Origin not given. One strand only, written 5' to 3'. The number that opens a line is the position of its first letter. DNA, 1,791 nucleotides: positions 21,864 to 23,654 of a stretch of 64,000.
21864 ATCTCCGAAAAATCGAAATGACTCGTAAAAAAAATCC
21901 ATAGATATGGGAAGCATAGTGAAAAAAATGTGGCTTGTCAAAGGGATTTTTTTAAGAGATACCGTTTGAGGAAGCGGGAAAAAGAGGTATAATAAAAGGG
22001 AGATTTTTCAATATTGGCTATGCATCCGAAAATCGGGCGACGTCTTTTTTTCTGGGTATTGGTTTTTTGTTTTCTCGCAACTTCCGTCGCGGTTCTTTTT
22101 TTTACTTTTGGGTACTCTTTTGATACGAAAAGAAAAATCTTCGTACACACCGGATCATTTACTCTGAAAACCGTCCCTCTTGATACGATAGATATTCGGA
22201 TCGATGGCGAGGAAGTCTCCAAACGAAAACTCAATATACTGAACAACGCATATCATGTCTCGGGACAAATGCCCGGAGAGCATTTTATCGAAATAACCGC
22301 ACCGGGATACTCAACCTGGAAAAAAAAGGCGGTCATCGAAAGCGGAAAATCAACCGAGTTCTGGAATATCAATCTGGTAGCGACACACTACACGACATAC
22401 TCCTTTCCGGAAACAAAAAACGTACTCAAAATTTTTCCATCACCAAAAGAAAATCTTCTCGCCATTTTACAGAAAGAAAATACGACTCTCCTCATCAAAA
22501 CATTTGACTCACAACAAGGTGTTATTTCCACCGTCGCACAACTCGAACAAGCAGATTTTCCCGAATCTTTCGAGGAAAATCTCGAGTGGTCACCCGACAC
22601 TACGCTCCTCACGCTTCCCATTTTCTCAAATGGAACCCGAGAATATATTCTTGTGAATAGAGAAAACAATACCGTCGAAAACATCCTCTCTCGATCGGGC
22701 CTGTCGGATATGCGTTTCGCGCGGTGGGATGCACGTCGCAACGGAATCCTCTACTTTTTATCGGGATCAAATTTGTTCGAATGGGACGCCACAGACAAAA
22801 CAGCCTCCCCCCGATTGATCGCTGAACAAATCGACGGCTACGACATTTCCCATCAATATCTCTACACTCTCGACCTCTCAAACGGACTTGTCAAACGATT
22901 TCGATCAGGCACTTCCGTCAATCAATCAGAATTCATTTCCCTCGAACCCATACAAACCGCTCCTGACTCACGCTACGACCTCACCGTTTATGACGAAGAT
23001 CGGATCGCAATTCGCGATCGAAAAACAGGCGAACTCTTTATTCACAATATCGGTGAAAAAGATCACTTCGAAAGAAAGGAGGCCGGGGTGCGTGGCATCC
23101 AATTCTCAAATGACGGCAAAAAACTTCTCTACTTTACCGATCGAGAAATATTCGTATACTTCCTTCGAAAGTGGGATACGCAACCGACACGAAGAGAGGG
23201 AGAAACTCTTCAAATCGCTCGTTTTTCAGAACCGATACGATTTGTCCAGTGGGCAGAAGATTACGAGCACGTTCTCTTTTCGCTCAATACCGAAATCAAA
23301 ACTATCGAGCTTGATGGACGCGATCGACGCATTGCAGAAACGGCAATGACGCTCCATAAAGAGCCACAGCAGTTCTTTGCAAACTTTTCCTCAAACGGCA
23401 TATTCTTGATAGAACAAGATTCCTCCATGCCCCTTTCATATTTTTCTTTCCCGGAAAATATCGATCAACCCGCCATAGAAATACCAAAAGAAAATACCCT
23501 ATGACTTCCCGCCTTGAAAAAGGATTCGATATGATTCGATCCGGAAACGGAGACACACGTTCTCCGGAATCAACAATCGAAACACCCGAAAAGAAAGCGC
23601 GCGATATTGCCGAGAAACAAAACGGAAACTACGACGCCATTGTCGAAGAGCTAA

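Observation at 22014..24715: Translationally coupled pair: membrane-anchored PEGA/propeller-like extracytoplasmic protein plus degenerate HD-GYP phosphohydrolase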

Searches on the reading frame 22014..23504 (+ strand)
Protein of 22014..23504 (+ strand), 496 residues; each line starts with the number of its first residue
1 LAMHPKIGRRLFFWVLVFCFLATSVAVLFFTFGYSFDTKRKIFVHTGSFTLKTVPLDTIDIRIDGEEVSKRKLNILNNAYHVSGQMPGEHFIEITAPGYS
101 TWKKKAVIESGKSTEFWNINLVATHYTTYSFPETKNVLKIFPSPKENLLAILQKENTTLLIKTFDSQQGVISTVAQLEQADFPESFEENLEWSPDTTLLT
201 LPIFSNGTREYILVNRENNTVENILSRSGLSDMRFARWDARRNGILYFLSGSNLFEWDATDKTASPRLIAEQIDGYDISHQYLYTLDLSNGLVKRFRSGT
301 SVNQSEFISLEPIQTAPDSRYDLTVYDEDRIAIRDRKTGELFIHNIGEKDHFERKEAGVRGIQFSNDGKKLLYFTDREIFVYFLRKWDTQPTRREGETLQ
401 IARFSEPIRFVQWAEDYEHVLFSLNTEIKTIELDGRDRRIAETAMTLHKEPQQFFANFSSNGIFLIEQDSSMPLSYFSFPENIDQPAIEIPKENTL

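Call 3: search_protein_families(library=pfam, proteins=[window:22014-23504:+], max_evalue=1)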
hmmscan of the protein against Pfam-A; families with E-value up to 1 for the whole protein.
window:22014-23504:+ (496 aa): 5 families
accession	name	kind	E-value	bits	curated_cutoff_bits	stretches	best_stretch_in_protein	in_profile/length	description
PF25460.1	Beta-prop_Aladin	-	0.018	14.7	171.1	1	357-430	154-228/340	Aladin seven-bladed propeller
PF08308.17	PEGA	-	0.049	14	20.8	1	83-116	30-63/71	PEGA domain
PF21029.3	RMC1_N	-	0.083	13.4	27.3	0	122-169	27-74/119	Regulator of MON1-CCZ1 complex, N-terminal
PF10781.14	DSRB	-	0.12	12.4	25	1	392-419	15-42/61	Dextransucrase DSRB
PF13620.12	CarboxypepD_reg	-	0.21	12.4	32.3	0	80-121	40-81/82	Carboxypeptidase regulatory-like domain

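Call 7: search_protein_families(library=ncbifam, proteins=[window:22014-23504:+], max_evalue=1)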
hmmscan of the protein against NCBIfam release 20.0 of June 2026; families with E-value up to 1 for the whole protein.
window:22014-23504:+ (496 aa): 0 families

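Call 9: find_homologous_proteins(query=window:22014-23504:+, max_evalue=0.001)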
Query window:22014-23504:+ (496 aa): 205 proteins with E <= 0.001 among 8000 candidates; the best 120 are listed.
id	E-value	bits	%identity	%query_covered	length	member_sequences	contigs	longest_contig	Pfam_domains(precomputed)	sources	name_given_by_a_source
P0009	0.0e+0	1123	100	100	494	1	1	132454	-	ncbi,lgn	-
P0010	2.1e-218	744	65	100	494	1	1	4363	-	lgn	-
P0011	2.6e-156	540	51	96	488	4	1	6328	-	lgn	-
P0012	3.4e-156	539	51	96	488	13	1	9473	-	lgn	-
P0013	2.7e-155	536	50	96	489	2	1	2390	-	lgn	-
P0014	5.5e-155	535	50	96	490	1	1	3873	-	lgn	-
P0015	1.9e-153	530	50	95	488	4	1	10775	-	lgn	-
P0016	7.5e-153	528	50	95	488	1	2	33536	-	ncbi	ncbi:MAG: hypothetical protein WAU28_04020 [Candidatus Moraniibacteriota bacterium]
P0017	3.0e-152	526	50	97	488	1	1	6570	-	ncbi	-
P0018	1.4e-151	524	50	96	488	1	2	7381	-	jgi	jgi:hypothetical protein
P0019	3.8e-151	522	49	95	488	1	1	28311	-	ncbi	-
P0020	7.4e-151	522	49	96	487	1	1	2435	-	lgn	-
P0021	9.1e-150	518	49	95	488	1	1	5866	-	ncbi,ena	-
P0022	1.5e-149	517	49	96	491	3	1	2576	-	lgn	-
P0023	1.0e-148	514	49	95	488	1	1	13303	-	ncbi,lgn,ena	-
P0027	1.2e-118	415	43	93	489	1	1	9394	PF08308.18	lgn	-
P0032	1.6e-110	389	40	97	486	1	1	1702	PF08308.18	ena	-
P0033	1.6e-110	388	40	94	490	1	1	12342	PF08308.18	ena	-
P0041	2.2e-106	375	38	95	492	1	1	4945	PF08308.18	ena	-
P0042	6.5e-106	373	41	93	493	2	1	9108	PF25174.2,PF08308.18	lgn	-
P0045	1.1e-104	369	39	96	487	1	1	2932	PF08308.18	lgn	-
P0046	2.0e-104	368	38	96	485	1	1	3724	PF08308.18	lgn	-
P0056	2.8e-103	365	39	92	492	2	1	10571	PF08308.18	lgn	-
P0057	3.1e-103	364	39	96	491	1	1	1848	PF08308.18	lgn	-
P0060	2.2e-102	362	39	90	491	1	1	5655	PF08308.18,PF25460.2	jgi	-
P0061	3.2e-102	361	40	95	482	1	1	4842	PF08308.18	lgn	-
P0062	3.3e-102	361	38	92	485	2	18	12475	PF08308.18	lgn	-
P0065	9.7e-102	360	39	95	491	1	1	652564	PF08308.18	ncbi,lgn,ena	-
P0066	1.2e-101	359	38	96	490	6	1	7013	PF08308.18,PF13620.13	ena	-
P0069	9.8e-101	356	38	96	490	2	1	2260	PF08308.18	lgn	-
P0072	2.5e-100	355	38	96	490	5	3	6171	PF08308.18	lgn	-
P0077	3.3e-99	351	36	96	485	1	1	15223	PF08308.18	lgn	-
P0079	4.2e-98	348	37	96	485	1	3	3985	PF08308.18,PF13620.13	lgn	-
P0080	5.8e-98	347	36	96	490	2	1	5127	PF08308.18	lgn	-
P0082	1.3e-97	346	38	92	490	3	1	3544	PF08308.18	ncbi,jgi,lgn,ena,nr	ncbi:MAG TPA: PEGA domain-containing protein [Patescibacteria group bacterium]|nr:PEGA domain-contai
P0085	5.5e-97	344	36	96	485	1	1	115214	PF08308.18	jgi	jgi:hypothetical protein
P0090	1.9e-96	342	38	95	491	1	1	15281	PF08308.18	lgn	-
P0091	1.9e-96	342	39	93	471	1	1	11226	PF08308.18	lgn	-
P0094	1.7e-95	339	36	96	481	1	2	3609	PF25174.2,PF08308.18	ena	-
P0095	2.1e-95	339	38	95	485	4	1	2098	PF08308.18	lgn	-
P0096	2.9e-95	338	39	86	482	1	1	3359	PF08308.18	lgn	-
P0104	1.5e-93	333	36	97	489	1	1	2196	PF26549.1,PF08308.18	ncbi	-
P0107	7.9e-93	330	39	95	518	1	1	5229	PF08308.18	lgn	-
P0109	2.9e-92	328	36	95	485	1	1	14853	PF08308.18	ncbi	ncbi:MAG: PEGA domain-containing protein [Undibacterium sp.]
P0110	4.7e-92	328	38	90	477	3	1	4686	PF08308.18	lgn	-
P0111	5.4e-92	327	35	95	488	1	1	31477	PF25174.2,PF08308.18,PF24807.2,PF16755.12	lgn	-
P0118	1.5e-89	319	35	97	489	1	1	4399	PF08308.18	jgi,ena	-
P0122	2.9e-89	318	36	95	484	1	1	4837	PF08308.18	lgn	-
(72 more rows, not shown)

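Call 19: find_related_loci(query=A2, collection=genome_contigs, flank=6000)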
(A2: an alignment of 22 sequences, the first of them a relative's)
Query A2 (494 aa) in genome_contigs; peptide patterns used: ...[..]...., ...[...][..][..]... (x = any residue, [..] = any of these).
295 stretches matched a pattern; 226 encode a relative of the query (tblastn E <= 1e-3); the best 80 are kept; 80 distinct loci.
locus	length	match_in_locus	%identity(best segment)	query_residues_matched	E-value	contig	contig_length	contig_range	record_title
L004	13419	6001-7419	50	6-478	5e-152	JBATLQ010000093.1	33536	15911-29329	MAG: Candidatus Moraniibacteriota bacterium isolate MFD10474_ilm_asm_bin3 k127_176822, whole genome shotgun sequence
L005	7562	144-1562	49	6-478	2e-148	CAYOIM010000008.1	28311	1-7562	MAG TPA_asm: uncultured Bdellovibrionales bacterium isolate binchicken_co347_165 genome assembly, contig: NODE_892_lengt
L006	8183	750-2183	48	1-478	4e-148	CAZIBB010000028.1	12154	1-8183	MAG TPA_asm: uncultured Bdellovibrionales bacterium isolate ERP113451_co1_58 genome assembly, contig: NODE_6295_length_1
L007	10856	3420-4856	42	7-479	6e-118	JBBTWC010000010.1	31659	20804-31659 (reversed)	MAG: Patescibacteria group bacterium isolate H43-bin047_1 H43_bin047_1_000000000010, whole genome shotgun sequence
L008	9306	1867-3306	39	7-479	2e-114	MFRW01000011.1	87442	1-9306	MAG: Candidatus Moranbacteria bacterium RIFCSPHIGHO2_01_FULL_55_24 rifcsphigho2_01_scaffold_981, whole genome shotgun se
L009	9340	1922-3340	40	7-479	5e-113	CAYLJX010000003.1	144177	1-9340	MAG TPA_asm: uncultured Bdellovibrionales bacterium isolate SRP342105_co1_463 genome assembly, contig: NODE_126_length_1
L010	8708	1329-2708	39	7-467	1e-112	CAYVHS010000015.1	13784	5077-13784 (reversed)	MAG TPA_asm: uncultured Bdellovibrionales bacterium isolate SRP278252_co2_49 genome assembly, contig: NODE_9290_length_1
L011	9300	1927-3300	41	21-478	1e-112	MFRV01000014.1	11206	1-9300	MAG: Candidatus Moranbacteria bacterium RIFCSPHIGHO2_01_FULL_54_31 rifcsphigho2_01_scaffold_20852, whole genome shotgun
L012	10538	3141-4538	39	7-469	1e-111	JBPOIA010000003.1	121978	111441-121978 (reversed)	MAG: Candidatus Moraniibacteriota bacterium isolate MAG_644 c_000000432242, whole genome shotgun sequence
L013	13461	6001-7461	40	7-477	3e-111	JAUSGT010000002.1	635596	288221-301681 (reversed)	MAG: Candidatus Moraniibacteriota bacterium isolate E14_metabat.bin.14 E14_k141_1001272, whole genome shotgun sequence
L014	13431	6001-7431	39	7-478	2e-111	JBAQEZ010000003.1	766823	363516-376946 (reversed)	MAG: Candidatus Moraniibacteriota bacterium isolate MFD12003_ilm_asm_bin65 k127_11199, whole genome shotgun sequence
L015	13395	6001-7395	39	7-469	6e-111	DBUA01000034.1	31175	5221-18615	MAG TPA_asm: Candidatus Moranbacteria bacterium UBA1302 UBA1302_contig_8016, whole genome shotgun sequence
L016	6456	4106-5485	41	7-465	2e-110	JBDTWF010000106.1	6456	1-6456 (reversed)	MAG: Candidatus Moraniibacteriota bacterium isolate cluster3_bin.85 NODE_63302_length_6456_cov_6.382284, whole genome sh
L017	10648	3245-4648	40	7-473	4e-110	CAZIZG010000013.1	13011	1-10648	MAG TPA_asm: uncultured Bdellovibrionales bacterium isolate SRP135725_co1_205 genome assembly, contig: NODE_6557_length_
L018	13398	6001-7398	40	1-464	8e-110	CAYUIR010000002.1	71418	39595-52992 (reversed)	MAG TPA_asm: uncultured Bdellovibrionales bacterium isolate SRP219642_co6_142 genome assembly, contig: NODE_196_length_7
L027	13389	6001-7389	38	7-469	1e-105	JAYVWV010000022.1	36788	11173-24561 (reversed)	MAG: Candidatus Moraniibacteriota bacterium isolate GL82_UP_metabat_7 GL82_UP_metabat_7_21, whole genome shotgun sequenc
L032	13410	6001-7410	37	7-479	7e-104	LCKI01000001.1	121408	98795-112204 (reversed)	MAG: Parcubacteria group bacterium GW2011_GWC1_45_14 UW95_C0001, whole genome shotgun sequence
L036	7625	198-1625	35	4-479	6e-102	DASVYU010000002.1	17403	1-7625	MAG TPA_asm: Patescibacteria group bacterium isolate SMAG_U2610 k141_708878, whole genome shotgun sequence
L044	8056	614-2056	38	1-481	3e-99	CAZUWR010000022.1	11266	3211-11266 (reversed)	MAG TPA_asm: uncultured Bdellovibrionales bacterium isolate SRP278252_co2_235 genome assembly, contig: NODE_12204_length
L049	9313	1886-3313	37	7-481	1e-98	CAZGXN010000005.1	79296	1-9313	MAG TPA_asm: uncultured Bdellovibrionales bacterium isolate ERP113451_co1_249 genome assembly, contig: NODE_188_length_7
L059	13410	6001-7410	38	7-456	2e-96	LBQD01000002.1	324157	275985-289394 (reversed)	MAG: Candidatus Moranbacteria bacterium GW2011_GWE2_35_2- UR69_C0002, whole genome shotgun sequence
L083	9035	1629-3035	38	7-479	9e-93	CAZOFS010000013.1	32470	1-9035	MAG TPA_asm: uncultured Bdellovibrionales bacterium isolate SRP342105_co1_261 genome assembly, contig: NODE_1758_length_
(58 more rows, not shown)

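Call 45: predict_structure(alignment_id=A2)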
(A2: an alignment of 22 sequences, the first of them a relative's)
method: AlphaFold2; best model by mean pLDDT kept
length: 494 residues; sequences in the alignment: 22
mean_pLDDT: 85.9   pTM: 0.82
mean pLDDT of the five models: 85.9, 84.8, 84.0, 84.0, 83.3
residues with pLDDT >= 90: 256; 70-90: 184; 50-70: 41; < 50: 13
segments of 3 or more residues with pLDDT < 50: 483-494
pLDDT, mean of each block of 10 residues (from residue 1): 75 92 76 68 80 84 84 78 86 90 79 80 88 90 90 93 89 93 81 94 91 94 90 92 93 93 93 93 93 89 87 84 94 94 76 92 93 95 80 90 94 89 94 69 93 79 89 83 46 28
secondary structure, 60 per line:
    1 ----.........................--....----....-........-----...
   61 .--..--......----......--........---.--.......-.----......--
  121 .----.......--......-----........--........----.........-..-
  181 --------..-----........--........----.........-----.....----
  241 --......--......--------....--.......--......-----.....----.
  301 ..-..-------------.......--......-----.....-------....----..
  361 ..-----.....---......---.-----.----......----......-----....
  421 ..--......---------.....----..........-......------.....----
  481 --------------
elements in order: H5-29 E32-35 E40-43 E45-52 E58-61 E71-73 E78-83 E86-93 E100-106 E113-118 E126-129 E135-140 E146-153 E156-163 E168-176 E196-203 E206-213 E218-221 H222-226 E232-236 E243-248 E251-256 E265-268 E271-277 E280-285 E291-295 E319-325 E328-333 E339-343 E351-354 E359-362 E368-372 E376-381 E396-401 E406-411 E417-422 E425-430 E440-444 E449-455 E460-465 E472-476

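Call 50: fold_search(model_id=the predicted structure, library=pdb)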
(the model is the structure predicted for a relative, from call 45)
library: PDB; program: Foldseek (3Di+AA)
matches with E <= 10: 1625; with E <= 0.001: 1135
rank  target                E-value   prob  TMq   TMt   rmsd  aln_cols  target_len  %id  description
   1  3bws_A                2.1e-13  1.00  0.39  0.46  16.2       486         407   12  Crystal structure of the leptospiral antigen Lp49 (released 2008-10-07)
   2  8jxe_A                8.4e-11  1.00  0.27  0.10  30.2       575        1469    8  rat megalin RAP complex head (released 2024-06-19)
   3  5mzh_A                1.1e-10  1.00  0.49  0.58   5.6       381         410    9  Crystal structure of ODA16 from Chlamydomonas reinhardtii (released 2017-03-22)
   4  8em4_A                1.7e-10  1.00  0.27  0.04  31.1       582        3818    9  Cryo-EM structure of LRP2 at pH 7.5 (released 2023-02-08)
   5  5nnz_A                1.7e-10  1.00  0.46  0.64   6.0       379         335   10  Crystal structure of human ODA16 (released 2017-06-07)
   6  8jut_A                3.1e-10  1.00  0.26  0.04  30.8       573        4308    8  rat megalin RAP complex (released 2024-06-19)
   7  8jx8_B                3.5e-10  1.00  0.26  0.10  30.6       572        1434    8  rat megalin head (released 2024-06-19)
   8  5gje_B                5.6e-10  1.00  0.30  0.25  22.2       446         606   12  Three-dimensional reconstruction of human LRP6 ectodomain complexed with Dkk1 (released 2017-01-18)
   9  3s2k_B                5.6e-10  1.00  0.30  0.25  22.2       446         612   12  Structural basis of Wnt signaling inhibition by Dickkopf binding to LRP5/6. (released 2011-11-02)
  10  9qaw_B                5.6e-10  1.00  0.25  0.04  31.3       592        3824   10  CryoEM structure of the human LRP2 receptor ectodomain in complex with LRPAP1 (released 2026-03-11)
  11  8em7_A                6.2e-10  1.00  0.29  0.04  30.5       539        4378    8  Cryo-EM structure of LRP2 at pH 5.2 (released 2023-02-08)
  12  9bfp_A                7.6e-10  1.00  0.27  0.15  20.3       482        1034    9  Cryo-EM structure of Sevenless extracellular domain (monomer) (released 2025-01-29)
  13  9cwm_B                7.9e-10  1.00  0.26  0.04  30.5       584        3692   10  Cryo-EM structure of human Low-density lipoprotein receptor-related protein 2 (released 2025-08-06)
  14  4wju_B                9.2e-10  1.00  0.45  0.49   8.3       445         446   11  Crystal structure of Rsa4 from Saccharomyces cerevisiae (released 2014-11-19)
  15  8ir1_N                1.1e-09  1.00  0.49  0.51   9.8       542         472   11  human nuclear pre-60S ribosomal particle - State A (released 2023-08-09)
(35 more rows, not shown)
